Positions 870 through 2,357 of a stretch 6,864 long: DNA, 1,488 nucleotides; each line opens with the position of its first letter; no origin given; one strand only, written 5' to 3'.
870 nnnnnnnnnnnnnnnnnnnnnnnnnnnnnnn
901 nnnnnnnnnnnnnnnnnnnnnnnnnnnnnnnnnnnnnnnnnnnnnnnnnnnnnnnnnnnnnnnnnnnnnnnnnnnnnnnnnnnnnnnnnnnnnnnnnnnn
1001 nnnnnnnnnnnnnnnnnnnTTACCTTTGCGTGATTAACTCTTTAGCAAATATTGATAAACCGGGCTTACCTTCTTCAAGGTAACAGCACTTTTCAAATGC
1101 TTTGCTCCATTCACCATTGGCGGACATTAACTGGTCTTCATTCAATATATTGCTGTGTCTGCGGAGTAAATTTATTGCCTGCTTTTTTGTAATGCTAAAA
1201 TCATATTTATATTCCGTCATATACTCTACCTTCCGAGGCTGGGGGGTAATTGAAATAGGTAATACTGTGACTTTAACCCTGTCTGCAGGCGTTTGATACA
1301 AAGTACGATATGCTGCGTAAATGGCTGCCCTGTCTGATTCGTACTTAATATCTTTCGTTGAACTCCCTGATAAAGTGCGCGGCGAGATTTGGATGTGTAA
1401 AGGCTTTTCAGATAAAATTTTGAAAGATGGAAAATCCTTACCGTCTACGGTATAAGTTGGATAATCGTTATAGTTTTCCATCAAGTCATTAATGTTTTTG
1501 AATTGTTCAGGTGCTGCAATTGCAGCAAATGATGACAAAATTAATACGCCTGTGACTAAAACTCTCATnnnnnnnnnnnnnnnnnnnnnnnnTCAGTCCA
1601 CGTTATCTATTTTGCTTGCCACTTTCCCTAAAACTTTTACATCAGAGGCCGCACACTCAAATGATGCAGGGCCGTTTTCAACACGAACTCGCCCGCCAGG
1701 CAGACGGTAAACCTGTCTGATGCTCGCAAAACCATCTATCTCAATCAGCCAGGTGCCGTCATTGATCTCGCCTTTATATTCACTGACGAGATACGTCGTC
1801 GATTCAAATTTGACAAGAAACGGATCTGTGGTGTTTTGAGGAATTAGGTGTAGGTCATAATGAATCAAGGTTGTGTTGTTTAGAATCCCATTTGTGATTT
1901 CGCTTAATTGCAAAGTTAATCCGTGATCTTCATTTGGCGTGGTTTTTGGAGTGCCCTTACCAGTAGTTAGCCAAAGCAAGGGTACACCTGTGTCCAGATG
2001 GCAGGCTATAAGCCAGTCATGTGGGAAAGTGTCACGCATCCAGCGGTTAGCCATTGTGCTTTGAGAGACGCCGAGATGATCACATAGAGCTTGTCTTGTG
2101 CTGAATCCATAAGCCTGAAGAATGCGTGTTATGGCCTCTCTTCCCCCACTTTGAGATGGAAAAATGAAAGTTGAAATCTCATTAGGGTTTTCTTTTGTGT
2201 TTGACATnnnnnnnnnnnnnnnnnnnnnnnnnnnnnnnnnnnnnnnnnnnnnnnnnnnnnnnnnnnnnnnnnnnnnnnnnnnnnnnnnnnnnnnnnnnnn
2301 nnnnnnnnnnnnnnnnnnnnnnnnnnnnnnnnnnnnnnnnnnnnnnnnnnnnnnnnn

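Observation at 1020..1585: Secreted-protein gene of unknown family inserted in the cI-int lysogeny operon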

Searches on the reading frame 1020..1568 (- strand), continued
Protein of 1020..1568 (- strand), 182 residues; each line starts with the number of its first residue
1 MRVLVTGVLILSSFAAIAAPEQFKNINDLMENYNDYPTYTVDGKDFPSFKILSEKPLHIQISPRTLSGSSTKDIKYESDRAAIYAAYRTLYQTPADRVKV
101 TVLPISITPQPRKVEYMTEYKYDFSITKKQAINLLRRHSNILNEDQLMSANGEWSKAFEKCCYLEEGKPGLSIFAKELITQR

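Call 79: find_related_loci(query=A1, collection=viral_contigs, flank=3000)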
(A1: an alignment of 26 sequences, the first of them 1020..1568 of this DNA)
Query A1 (182 aa) in viral_contigs; peptide patterns used: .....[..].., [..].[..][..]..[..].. (x = any residue, [..] = any of these).
53 stretches matched a pattern; 34 encode a relative of the query (tblastn E <= 1e-3); 34 distinct loci.
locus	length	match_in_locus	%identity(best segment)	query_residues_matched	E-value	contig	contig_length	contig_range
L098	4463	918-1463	98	1-182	1e-121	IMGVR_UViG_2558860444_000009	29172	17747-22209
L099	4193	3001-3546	98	1-182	8e-122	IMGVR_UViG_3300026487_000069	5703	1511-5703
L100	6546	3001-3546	97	1-182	7e-120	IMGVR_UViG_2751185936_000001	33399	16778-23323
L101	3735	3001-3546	96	1-182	2e-120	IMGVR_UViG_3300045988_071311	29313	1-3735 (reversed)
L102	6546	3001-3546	83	1-182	6e-107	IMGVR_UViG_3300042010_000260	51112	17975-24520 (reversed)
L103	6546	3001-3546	66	1-182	3e-86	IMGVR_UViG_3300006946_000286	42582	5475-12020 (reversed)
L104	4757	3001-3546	65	1-182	2e-85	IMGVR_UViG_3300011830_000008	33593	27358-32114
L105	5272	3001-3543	60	1-182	1e-75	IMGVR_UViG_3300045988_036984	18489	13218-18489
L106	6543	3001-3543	59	1-182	6e-75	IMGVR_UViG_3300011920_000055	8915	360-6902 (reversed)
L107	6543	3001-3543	60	1-182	9e-75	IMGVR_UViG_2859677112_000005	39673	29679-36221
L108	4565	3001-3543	60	1-182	1e-74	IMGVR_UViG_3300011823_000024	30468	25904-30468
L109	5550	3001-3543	60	1-182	9e-75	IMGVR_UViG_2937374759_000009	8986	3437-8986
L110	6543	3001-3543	60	1-182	9e-75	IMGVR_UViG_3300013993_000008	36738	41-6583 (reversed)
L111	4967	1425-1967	60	1-182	7e-75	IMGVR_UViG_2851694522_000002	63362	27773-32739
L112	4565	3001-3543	60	1-182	9e-75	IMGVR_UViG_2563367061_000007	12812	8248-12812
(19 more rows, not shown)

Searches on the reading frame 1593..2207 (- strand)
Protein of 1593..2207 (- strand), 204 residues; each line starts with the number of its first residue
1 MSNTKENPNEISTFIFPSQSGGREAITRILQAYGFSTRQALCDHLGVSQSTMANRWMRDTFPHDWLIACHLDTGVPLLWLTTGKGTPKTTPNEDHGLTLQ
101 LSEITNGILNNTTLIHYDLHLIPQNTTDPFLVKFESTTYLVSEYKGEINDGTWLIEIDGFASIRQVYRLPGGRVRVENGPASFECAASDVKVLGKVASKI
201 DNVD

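Call 4: search_protein_families(library=pfam, proteins=[window:1593-2207:-], max_evalue=1)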
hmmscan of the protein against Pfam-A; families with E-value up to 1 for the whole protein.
window:1593-2207:- (204 aa): 6 families
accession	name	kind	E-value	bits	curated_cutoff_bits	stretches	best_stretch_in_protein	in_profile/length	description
PF07022.19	Phage_CI_repr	-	2.2e-28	98.8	22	1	25-87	2-64/65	Bacteriophage CI repressor helix-turn-helix domain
PF16452.10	Phage_CI_C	-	1.8e-21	76.7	27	1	100-197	3-100/101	Bacteriophage CI repressor C-terminal domain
PF18024.7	HTH_50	-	0.0019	18.3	27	1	23-56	13-44/50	Helix-turn-helix domain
PF13693.12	HTH_35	-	0.026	15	25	1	39-79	19-59/75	Winged helix-turn-helix DNA-binding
PF24556.1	SH3_Myosin-XVIIIa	-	0.026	14.8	27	1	151-190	24-63/65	Unconventional myosin-XVIIIa SH3 domain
PF25213.1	HVO_A0261_N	-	0.18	12.1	35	1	17-65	7-53/86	HVO_A0261 N-terminal domain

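Call 5: search_protein_families(library=phrogs, proteins=[window:1593-2207:-], max_evalue=1)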
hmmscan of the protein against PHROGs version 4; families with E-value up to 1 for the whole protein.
window:1593-2207:- (204 aa): 10 families
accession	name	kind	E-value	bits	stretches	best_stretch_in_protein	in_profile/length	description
phrog_4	-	transcription regulation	1.2e-30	107.8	2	18-88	47-117/400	transcriptional repressor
phrog_34054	-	transcription regulation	1.8e-13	51.3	1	138-200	9-71/74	transcriptional repressor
phrog_9710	-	unknown function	2.3e-10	41.4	1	24-86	16-81/95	-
phrog_2328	-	transcription regulation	7.3e-08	33.3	1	37-99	30-93/128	transcriptional repressor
phrog_30908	-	unknown function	0.00086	20.3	1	137-201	64-128/130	-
phrog_8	-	transcription regulation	0.0017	18.9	1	28-108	165-235/346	transcriptional regulator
phrog_725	-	transcription regulation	0.045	14.7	1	23-59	13-48/101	CII-like regulator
phrog_1702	-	transcription regulation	0.097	13.7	1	23-59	15-51/87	transcriptional repressor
phrog_769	-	transcription regulation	0.28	12.2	1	23-79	13-68/89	transcriptional repressor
phrog_4583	-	transcription regulation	0.34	12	1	28-59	16-47/81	transcriptional repressor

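Call 35: search_dna_similar(query=window:1593-2207:-, collection=phages, mode=protein, max_rows=40)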
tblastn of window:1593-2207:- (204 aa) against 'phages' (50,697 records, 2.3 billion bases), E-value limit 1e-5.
Records with a match: 151; places in all: 167; records where one place covers at least 80% of the query: 143.
Best place of each record, by identity: <60% 151.
By first word of the organism name: Klebsiella 49; Vibrio 25; Yersinia 24; Salmonella 17; Escherichia 14; Haemophilus 5; Pasteurella 5; Erwinia 4; Cronobacter 2; Salinivibrio 2; and 3 more.
By host as written in the record: Klebsiella pneumoniae 32; - 18; Yersinia pestis EV76-CN 14; Yersinia enterocolitica 8; Klebsiella pneumoniae ST437-OXA245 4; Salmonella sp. 3; Klebsiella pneumoniae ST13-OXA48 2; Klebsiella pneumoniae ST258-KPC3 2; and 50 more.
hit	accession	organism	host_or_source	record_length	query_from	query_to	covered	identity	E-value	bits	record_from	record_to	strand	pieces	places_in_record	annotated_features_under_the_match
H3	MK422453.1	Klebsiella phage ST13-OXA48phi12.1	Klebsiella pneumoniae ST13-OXA48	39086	5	203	98%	50.3%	1e-59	206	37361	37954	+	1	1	repressor CI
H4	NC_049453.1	Klebsiella phage ST13-OXA48phi12.1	Klebsiella pneumoniae ST13-OXA48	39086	5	203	98%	50.3%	1e-59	206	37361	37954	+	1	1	transcriptional repressor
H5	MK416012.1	Klebsiella phage ST437-OXA245phi4.2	Klebsiella pneumoniae ST437-OXA245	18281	16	195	88%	50.4%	7e-40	249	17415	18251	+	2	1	repressor protein CI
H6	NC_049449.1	Klebsiella phage ST437-OXA245phi4.2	Klebsiella pneumoniae ST437-OXA245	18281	16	195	88%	50.4%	7e-40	249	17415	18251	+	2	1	repressor protein CI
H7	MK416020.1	Klebsiella phage ST11-VIM1phi8.4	Klebsiella pneumoniae ST11-VIM1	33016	16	195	88%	50.4%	7e-40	249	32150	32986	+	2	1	repressor protein CI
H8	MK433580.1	Klebsiella phage ST11-OXA48phi15.3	Klebsiella pneumoniae ST11-OXA48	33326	16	195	88%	50.4%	7e-40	249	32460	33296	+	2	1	repressor protein CI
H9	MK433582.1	Klebsiella phage ST258-KPC3phi16.2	Klebsiella pneumoniae ST258-KPC3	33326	16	195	88%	50.4%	7e-40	249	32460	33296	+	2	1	repressor protein CI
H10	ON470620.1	Escherichia phage vB_EcoM-813R9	Escherichia coli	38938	3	200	97%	42.9%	1e-41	155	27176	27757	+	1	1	repressor protein cI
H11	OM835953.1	Klebsiella phage KP12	Klebsiella pneumoniae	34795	3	200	97%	41.9%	2e-40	151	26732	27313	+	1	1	repressor protein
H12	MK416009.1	Klebsiella phage ST11-OXA245phi3.1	Klebsiella pneumoniae ST11-OXA245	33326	16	195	88%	45.0%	7e-40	149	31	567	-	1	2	repressor protein CI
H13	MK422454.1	Klebsiella phage ST340-VIM1phi10.2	Klebsiella pneumoniae ST340-VIM1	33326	16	195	88%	45.0%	7e-40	149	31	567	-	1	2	repressor protein CI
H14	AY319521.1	Salmonella phage SopEPhi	-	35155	20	203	90%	42.8%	6e-40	150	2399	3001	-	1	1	unknown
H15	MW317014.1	Kosakonia phage Kc166BP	Kosakonia cowanii CB166B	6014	21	203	90%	42.5%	2e-46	168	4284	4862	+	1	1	repressor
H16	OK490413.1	Klebsiella phage Kp4860-7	Klebsiella pneumoniae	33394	21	200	88%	42.2%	4e-38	144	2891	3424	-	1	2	record has no annotation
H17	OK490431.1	Klebsiella phage Kp4871-2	Klebsiella pneumoniae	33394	21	200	88%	42.2%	4e-38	144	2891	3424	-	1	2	record has no annotation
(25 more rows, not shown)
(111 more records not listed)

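Call 36: find_related_loci(query=window:1593-2207:-, collection=viral_contigs, flank=4000)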
Query window:1593-2207:- (204 aa) in viral_contigs; peptide patterns used: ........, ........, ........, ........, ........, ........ (x = any residue, [..] = any of these).
85 stretches matched a pattern; 77 encode a relative of the query (tblastn E <= 1e-3); 77 distinct loci.
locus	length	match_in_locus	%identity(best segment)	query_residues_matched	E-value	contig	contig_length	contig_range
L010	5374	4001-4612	93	1-204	7e-130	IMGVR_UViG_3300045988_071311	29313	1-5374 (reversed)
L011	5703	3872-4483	90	1-204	8e-126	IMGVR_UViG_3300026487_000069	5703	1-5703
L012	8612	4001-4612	90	1-204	5e-125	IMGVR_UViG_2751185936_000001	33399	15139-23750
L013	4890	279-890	90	1-204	5e-125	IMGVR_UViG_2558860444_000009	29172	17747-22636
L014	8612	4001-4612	84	1-204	1e-117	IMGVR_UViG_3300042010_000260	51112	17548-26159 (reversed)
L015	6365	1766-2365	74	1-200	2e-104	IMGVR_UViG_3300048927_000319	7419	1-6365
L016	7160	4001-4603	73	1-201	2e-104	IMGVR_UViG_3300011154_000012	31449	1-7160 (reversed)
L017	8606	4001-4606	72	1-202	2e-104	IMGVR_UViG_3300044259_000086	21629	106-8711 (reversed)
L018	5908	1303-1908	72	1-202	2e-104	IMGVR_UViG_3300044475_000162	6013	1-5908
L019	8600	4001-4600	75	1-200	4e-104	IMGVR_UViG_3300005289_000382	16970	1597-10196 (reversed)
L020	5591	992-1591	75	1-200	4e-104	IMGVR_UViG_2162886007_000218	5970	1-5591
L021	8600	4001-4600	73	1-200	1e-103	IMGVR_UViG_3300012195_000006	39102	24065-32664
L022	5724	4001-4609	71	1-203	2e-103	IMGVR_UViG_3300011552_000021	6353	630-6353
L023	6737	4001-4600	74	1-200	9e-104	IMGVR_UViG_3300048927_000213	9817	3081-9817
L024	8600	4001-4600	73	1-200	2e-103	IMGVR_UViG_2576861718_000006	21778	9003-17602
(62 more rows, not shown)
